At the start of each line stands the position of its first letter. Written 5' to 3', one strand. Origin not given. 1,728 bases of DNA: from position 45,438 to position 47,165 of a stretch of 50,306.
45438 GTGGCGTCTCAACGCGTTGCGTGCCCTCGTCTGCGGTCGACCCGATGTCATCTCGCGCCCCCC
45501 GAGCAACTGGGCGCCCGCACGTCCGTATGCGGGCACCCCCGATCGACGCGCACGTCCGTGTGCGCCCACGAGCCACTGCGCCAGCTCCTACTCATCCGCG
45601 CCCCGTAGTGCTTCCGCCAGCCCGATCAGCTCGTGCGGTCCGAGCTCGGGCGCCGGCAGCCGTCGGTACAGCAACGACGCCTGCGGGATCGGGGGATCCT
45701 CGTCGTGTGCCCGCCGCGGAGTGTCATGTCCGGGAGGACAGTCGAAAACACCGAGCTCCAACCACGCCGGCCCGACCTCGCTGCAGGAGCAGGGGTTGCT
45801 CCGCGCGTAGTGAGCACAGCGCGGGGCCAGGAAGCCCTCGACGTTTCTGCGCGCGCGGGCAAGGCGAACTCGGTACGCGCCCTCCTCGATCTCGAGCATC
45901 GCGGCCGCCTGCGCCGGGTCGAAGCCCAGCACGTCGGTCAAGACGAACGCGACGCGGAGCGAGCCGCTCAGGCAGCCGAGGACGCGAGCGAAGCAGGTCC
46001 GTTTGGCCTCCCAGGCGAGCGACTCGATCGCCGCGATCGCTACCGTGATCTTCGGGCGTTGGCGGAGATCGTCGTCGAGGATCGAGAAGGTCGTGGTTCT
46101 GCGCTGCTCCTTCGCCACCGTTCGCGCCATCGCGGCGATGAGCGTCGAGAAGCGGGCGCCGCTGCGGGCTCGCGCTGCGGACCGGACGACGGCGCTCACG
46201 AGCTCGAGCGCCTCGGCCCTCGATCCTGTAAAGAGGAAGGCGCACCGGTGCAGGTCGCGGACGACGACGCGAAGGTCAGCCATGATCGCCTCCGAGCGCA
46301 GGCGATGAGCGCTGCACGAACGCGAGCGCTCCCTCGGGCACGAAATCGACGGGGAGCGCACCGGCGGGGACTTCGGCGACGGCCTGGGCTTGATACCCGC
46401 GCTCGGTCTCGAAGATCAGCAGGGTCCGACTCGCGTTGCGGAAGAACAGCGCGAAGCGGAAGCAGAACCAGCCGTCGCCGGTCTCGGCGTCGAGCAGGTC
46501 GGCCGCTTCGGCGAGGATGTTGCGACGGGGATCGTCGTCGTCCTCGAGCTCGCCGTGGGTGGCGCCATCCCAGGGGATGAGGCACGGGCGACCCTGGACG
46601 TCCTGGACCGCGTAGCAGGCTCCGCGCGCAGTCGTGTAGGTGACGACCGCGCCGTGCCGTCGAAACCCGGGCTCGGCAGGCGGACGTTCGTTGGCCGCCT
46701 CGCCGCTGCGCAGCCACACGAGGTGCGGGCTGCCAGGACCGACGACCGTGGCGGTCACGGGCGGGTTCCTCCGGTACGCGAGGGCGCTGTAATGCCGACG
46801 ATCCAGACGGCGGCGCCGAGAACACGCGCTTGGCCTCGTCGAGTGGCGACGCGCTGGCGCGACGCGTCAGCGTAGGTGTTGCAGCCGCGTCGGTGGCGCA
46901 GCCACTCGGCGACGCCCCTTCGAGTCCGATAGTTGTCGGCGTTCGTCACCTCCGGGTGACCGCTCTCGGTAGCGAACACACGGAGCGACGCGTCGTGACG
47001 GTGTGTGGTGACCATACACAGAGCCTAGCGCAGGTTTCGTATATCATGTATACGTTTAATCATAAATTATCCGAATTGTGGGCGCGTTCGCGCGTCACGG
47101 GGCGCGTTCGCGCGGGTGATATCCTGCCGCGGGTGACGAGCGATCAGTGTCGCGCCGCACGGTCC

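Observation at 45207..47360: Compact cassette: an XRE regulator diverging from three minus-strand genes that include a third ECF-like sigma factor with a Cys-containing tail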

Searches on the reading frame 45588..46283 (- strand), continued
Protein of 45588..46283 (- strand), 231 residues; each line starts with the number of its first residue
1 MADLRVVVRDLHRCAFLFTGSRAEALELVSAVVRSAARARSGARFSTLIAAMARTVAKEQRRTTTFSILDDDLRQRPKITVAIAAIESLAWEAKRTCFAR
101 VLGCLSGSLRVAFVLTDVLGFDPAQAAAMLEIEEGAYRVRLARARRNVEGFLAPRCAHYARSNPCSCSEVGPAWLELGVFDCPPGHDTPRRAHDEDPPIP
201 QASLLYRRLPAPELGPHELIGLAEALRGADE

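Call 111: search_protein_families(library=pfam, proteins=[L001:1321-1491:+, L074:1814-3169:+, L074:1185-1817:+], max_evalue=0.1)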
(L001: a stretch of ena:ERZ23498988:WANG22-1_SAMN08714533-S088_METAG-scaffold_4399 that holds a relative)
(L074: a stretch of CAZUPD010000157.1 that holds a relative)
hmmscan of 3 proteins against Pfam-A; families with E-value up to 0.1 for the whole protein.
L001:1321-1491:+ (56 aa): 4 families
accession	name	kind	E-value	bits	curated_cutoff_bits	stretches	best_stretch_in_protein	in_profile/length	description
PF13384.12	HTH_23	-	0.00017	21.8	24.6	1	27-48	17-38/50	Homeodomain-like domain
PF18024.7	HTH_50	-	0.011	15.8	27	1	6-41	8-37/50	Helix-turn-helix domain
PF04539.22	Sigma70_r3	-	0.067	13.8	25.3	1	27-56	20-49/78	Sigma-70 region 3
PF13560.12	HTH_31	-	0.084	13.6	27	1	29-55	16-43/64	Helix-turn-helix domain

L074:1814-3169:+ (451 aa): 7 families
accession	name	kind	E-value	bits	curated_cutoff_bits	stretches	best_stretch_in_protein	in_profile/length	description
PF00069.31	Pkinase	-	1e-34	120.6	31.7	1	37-274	2-240/263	Protein kinase domain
PF07714.23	PK_Tyr_Ser-Thr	-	2.9e-23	82.9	23.1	1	36-228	1-199/258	Protein tyrosine and serine/threonine kinase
PF01636.29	APH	-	4.3e-05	23.8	23.2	1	149-176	169-197/239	Phosphotransferase enzyme family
PF03109.22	ABC1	-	6e-05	22.7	22.9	1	73-180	117-218/244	ABC1 atypical kinase-like domain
PF17667.7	Pkinase_fungal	-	0.0015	17.7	24.1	1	130-207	287-367/387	Fungal protein kinase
PF06293.20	Kdo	-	0.0032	17.4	21.3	1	136-173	125-166/207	Lipopolysaccharide kinase (Kdo/WaaP) family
PF19974.5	TCAD9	-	0.038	13.6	40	1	135-172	284-320/429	Ternary complex associated domain 9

L074:1185-1817:+ (210 aa): 2 families
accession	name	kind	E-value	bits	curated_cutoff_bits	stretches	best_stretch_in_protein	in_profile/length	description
PF08281.18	Sigma70_r4_2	-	1.3e-10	41.2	25.7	1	88-140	2-54/54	Sigma-70, region 4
PF04545.22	Sigma70_r4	-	0.0035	17.3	24.1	1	94-141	2-49/50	Sigma-70, region 4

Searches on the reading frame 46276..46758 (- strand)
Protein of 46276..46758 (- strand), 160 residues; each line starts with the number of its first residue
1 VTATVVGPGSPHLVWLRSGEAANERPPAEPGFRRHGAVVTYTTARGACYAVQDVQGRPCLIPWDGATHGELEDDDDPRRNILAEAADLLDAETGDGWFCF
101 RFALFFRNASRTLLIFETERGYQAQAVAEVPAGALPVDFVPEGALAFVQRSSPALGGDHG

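Call 4: search_protein_families(library=pfam, proteins=[window:46276-46758:-], max_evalue=1)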
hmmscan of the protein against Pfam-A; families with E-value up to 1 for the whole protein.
window:46276-46758:- (160 aa): 0 families

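Call 5: search_protein_families(library=ncbifam, proteins=[window:46276-46758:-], max_evalue=1)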
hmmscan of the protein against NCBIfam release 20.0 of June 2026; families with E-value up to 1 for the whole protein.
window:46276-46758:- (160 aa): 0 families

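Call 17: find_homologous_proteins(query=window:46276-46758:-)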
Query window:46276-46758:- (160 aa): 4 proteins with E <= 0.001 among 209 candidates.
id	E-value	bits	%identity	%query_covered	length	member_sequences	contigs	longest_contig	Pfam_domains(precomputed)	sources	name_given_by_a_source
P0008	1.4e-104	365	100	100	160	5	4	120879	-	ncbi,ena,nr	ncbi:MAG: hypothetical protein R3A51_00805 [Nannocystaceae bacterium]|nr:hypothetical protein [Myxoc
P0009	2.3e-45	173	59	100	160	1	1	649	-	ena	-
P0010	1.6e-41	160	52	98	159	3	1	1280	-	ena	-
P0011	3.7e-39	152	52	99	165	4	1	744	-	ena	-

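Call 18: find_encoding_contigs(protein=P0008, flank=10000, max_places=6)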
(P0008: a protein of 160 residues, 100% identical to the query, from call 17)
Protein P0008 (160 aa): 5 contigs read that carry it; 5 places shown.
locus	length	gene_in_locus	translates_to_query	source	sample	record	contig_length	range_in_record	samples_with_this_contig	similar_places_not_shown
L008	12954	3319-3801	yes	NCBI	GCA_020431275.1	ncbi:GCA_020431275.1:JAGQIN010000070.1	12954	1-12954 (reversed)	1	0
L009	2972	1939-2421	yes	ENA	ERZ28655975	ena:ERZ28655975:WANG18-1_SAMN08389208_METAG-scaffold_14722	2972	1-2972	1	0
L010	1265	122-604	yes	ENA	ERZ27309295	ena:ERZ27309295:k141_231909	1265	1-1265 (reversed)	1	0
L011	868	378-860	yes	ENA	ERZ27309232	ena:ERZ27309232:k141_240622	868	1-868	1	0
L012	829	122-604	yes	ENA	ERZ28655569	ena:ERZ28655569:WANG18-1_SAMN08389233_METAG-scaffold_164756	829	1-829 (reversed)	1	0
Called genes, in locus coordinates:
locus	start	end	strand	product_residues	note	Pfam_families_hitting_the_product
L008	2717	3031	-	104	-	PF12844:HTH_19, PF01381:HTH_3 (weak)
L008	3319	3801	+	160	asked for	-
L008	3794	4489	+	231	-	PF08281:Sigma70_r4_2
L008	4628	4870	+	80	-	-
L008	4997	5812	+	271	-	PF10670:DUF4198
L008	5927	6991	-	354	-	PF00034:Cytochrom_C, PF13442:Cytochrome_CBB3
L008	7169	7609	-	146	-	PF00041:fn3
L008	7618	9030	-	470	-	PF07732:Cu-oxidase_3, PF00394:Cu-oxidase, PF07731:Cu-oxidase_2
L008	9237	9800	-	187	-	PF04542:Sigma70_r2, PF08281:Sigma70_r4_2 (weak)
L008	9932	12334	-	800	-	PF04945:YHS (weak), PF19335:HMBD, PF00122:E1-E2_ATPase, PF00702:Hydrolase, PF08282:Hydrolase_3 (faint)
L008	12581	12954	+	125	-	?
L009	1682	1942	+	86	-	-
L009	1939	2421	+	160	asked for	-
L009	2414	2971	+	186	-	?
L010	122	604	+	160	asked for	-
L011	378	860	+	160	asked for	-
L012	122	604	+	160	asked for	-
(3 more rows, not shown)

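Call 34: search_solved_structures(query=window:46276-46758:-, max_evalue=10, show_alignments=1)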
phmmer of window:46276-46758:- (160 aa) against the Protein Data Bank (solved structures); distinct sequences matched with E-value up to 10: 13.
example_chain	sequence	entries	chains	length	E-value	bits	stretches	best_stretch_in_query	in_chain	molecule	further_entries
8isn_A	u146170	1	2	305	0.21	14.9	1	20-78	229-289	MHC class I antigen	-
3iyg_A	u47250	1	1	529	0.68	13.2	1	61-98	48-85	T-complex protein 1 subunit alpha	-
9umt_F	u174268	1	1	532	0.7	13.2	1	61-98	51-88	T-complex protein 1 subunit alpha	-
6nr8_A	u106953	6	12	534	0.7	13.2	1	61-98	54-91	T-complex protein 1 subunit alpha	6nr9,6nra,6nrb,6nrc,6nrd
8sfe_a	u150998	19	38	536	0.71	13.2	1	61-98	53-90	T-complex protein 1 subunit alpha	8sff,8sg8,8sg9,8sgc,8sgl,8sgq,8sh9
4b2t_A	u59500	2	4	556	0.72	13.1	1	61-98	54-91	T-COMPLEX PROTEIN 1 SUBUNIT ALPHA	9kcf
9fqr_IZ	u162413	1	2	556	0.72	13.1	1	61-98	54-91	T-complex protein 1 subunit alpha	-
9unw_C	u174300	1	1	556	0.74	13.1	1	61-98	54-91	T-complex protein 1 subunit alpha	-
6qb8_a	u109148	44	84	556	0.74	13.1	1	61-98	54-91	T-complex protein 1 subunit alpha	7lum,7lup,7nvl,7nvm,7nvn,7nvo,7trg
4v81_B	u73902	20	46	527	2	11.7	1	25-98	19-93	T-complex protein 1 subunit beta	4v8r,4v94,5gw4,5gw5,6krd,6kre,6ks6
4npf_Y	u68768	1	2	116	2.1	11.6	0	70-93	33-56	Immunoglobulin G-binding protein A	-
5h7b_A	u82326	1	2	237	5.2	10.4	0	70-92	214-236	Immunoglobulin G-binding protein A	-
5h7a_C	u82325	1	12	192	5.9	10.2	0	70-92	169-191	Immunoglobulin G-binding protein A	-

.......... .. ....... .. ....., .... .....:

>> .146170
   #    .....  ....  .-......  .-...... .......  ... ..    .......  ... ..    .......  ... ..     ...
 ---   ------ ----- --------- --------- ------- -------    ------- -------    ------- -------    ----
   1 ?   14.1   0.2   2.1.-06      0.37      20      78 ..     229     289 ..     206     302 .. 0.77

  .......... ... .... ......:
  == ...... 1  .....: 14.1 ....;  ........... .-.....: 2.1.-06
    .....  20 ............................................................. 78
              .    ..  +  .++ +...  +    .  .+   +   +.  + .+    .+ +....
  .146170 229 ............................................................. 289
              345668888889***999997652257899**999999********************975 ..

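Call 37: search_protein_families(library=phrogs, proteins=[window:46276-46758:-], max_evalue=1)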
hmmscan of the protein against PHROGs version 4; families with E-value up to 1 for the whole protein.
window:46276-46758:- (160 aa): 0 families

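Call 38: search_protein_families(library=padloc, proteins=[window:46276-46758:-], max_evalue=1)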
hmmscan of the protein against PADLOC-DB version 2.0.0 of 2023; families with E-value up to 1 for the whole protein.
window:46276-46758:- (160 aa): 0 families

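Call 41: find_encoding_contigs(protein=P0010, flank=5000)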
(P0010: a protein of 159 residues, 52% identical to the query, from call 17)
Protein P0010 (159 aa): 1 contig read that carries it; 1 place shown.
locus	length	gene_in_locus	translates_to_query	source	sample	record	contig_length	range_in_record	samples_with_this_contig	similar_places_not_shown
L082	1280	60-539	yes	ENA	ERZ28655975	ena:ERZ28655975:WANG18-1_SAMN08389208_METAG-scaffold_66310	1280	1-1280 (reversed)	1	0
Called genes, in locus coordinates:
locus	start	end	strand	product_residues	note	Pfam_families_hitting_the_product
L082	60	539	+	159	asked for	-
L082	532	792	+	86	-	-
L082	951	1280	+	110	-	?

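Call 56: predict_structure(alignment_id=A2)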
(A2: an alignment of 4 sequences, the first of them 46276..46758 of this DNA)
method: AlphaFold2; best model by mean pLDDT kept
length: 160 residues; sequences in the alignment: 4
mean_pLDDT: 67.5   pTM: 0.46
mean pLDDT of the five models: 67.5, 64.5, 61.4, 60.3, 60.2
residues with pLDDT >= 90: 1; 70-90: 83; 50-70: 51; < 50: 25
segments of 3 or more residues with pLDDT < 50: 1-9, 19-24, 151-160
pLDDT, mean of each block of 10 residues (from residue 1): 38 52 58 86 81 85 71 76 76 68 74 76 76 64 63 36
secondary structure, 60 per line:
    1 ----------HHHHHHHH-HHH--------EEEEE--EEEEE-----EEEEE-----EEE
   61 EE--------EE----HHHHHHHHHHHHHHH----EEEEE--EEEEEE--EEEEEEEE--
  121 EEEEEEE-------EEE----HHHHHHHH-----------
elements in order: H11-18 E31-35 E38-42 E48-52 E58-62 H77-91 E96-100 E103-108 E111-118 E121-127 E135-137 H142-149

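Call 57: search_protein_representatives(alignment_id=A2)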
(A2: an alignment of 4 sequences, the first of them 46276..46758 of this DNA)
Query: 4 sequences, 162 profile positions. Proteins with E-value up to 0.001 (for the whole library): 24; up to 1e-10: 18; up to 1e-30: 1. The best 24 are listed.
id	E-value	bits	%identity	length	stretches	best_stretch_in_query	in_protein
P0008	1.4e-80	284.8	-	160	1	1-162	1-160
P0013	9.3e-29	116.3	-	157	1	12-162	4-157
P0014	8.4e-27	109.9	-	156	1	13-158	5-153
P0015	2.0e-21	92.5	-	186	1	13-138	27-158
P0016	2.1e-17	79.4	-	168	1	16-147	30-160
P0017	2.0e-16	76.2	-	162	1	9-144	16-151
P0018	2.2e-16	76.1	-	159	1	19-145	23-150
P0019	3.8e-16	75.3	-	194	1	19-138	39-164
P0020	9.7e-15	70.7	-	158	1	18-149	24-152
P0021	5.9e-14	68.2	-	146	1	19-118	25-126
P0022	8.8e-14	67.6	-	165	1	18-149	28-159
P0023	1.2e-13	67.2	-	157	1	20-151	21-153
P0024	8.4e-13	64.4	-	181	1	20-153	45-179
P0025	1.7e-12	63.4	-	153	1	20-144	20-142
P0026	5.9e-12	61.7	-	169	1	20-149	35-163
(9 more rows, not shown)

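Call 62: find_encoding_contigs(protein=P0013, flank=6000, max_places=3)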
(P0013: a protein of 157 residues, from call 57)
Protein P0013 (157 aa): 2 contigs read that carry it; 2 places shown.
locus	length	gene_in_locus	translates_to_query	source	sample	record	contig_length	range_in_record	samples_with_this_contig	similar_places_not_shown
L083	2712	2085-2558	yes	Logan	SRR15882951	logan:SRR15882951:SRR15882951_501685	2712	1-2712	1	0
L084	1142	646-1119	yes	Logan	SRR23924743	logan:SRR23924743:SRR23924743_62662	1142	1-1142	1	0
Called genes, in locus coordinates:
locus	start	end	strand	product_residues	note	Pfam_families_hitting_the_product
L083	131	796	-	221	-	-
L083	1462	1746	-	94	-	PF01381:HTH_3 (weak)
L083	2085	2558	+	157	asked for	-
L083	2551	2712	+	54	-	?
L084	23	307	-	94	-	PF01381:HTH_3 (weak)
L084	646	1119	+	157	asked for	-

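Call 63: find_encoding_contigs(protein=P0016, flank=8000, max_places=3)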
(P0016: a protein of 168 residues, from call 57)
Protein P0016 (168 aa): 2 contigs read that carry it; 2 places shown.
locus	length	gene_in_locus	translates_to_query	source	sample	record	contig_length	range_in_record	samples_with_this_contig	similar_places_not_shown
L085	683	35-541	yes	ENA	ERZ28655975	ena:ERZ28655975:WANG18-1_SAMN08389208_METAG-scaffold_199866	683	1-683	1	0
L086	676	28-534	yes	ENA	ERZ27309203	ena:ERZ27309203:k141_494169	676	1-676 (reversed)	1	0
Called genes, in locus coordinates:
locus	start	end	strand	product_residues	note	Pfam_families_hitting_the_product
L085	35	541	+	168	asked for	-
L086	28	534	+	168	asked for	-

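Call 64: find_encoding_contigs(protein=P0015, flank=8000, max_places=3)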
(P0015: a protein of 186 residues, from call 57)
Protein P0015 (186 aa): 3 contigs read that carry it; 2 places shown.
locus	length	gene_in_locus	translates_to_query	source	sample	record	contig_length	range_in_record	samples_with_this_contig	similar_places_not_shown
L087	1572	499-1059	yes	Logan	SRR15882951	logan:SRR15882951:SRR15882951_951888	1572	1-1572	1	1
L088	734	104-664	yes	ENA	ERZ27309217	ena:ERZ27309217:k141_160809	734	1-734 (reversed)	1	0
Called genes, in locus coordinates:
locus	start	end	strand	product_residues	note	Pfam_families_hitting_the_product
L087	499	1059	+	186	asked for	-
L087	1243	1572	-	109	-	?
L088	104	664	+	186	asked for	-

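Call 65: find_encoding_contigs(protein=P0022, flank=8000, max_places=3)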
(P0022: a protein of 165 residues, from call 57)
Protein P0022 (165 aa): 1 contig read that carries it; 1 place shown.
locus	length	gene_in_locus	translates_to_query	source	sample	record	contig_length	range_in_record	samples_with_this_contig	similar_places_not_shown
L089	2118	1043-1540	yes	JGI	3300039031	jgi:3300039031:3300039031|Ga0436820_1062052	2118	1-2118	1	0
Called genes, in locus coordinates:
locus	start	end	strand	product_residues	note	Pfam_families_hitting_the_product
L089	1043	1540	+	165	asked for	-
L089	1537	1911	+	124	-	-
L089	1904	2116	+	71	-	?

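Call 105: find_related_loci(query=A2, collection=viral_contigs, flank=8000)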
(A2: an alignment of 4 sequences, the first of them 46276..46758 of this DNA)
Query A2 (160 aa) in viral_contigs; peptide patterns used: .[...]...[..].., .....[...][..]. (x = any residue, [..] = any of these).
164 stretches matched a pattern, but none encodes a relative of the query by tblastn (E <= 1e-3).

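Call 106: find_related_loci(query=A2, collection=metagenome_contigs, flank=10000)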
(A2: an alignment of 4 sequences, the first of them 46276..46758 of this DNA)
Query A2 (160 aa) in metagenome_contigs; peptide patterns used: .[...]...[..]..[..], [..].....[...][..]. (x = any residue, [..] = any of these).
600 stretches matched a pattern, but none encodes a relative of the query by tblastn (E <= 1e-3).

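Call 111: search_protein_families(library=pfam, proteins=[L089:1537-1911:+, L083:131-796:-], max_evalue=0.1)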
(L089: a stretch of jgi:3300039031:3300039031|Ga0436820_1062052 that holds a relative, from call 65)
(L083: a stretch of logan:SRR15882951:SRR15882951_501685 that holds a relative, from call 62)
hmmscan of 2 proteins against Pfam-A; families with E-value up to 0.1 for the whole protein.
L089:1537-1911:+ (124 aa): 1 family
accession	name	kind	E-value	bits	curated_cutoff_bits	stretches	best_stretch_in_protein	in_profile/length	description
PF11407.14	RestrictionMunI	-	0.038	14.2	25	1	66-122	101-154/193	Type II restriction enzyme MunI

L083:131-796:- (221 aa): 1 family
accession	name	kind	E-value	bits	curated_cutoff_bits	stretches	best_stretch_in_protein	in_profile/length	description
PF13560.12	HTH_31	-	0.0022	18.7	27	0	96-133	16-55/64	Helix-turn-helix domain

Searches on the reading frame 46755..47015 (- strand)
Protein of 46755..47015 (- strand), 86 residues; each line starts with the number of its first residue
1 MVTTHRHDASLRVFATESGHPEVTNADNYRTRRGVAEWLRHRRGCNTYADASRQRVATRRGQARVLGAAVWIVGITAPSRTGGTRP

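Call 27: search_protein_families(library=pfam, proteins=[window:46755-47015:-], max_evalue=0.01)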
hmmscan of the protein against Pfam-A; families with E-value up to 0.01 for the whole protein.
window:46755-47015:- (86 aa): 0 families

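Call 37: search_protein_families(library=phrogs, proteins=[window:46755-47015:-], max_evalue=1)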
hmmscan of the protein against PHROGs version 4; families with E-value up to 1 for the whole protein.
window:46755-47015:- (86 aa): 0 families

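Call 38: search_protein_families(library=padloc, proteins=[window:46755-47015:-], max_evalue=1)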
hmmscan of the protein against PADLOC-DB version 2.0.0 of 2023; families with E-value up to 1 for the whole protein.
window:46755-47015:- (86 aa): 0 families
